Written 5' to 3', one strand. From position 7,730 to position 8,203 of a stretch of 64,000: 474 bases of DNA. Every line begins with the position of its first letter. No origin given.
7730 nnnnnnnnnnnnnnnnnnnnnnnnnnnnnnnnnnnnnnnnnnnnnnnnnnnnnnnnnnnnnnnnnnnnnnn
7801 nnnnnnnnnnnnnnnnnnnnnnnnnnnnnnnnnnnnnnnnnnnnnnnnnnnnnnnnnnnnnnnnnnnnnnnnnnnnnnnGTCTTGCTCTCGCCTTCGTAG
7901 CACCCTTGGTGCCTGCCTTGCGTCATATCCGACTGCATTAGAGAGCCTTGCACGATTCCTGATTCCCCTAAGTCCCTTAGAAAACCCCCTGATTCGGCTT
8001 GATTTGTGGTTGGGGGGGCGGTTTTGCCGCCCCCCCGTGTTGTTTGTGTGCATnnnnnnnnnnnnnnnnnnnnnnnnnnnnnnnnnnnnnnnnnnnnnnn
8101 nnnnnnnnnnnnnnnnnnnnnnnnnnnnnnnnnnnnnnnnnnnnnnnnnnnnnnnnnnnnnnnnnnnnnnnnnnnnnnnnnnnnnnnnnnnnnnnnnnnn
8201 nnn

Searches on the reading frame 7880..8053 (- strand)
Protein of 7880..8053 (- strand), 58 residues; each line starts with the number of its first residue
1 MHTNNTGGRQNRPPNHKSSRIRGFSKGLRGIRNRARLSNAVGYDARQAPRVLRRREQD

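Call 70: search_protein_families(library=pfam, proteins=[window:7880-8053:-], max_evalue=1)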
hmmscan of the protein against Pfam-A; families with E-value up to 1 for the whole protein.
seq(58 aa): 0 families

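Call 71: search_protein_families(library=ncbifam, proteins=[window:7880-8053:-], max_evalue=1)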
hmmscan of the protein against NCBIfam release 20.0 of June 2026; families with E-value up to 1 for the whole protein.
seq(58 aa): 0 families
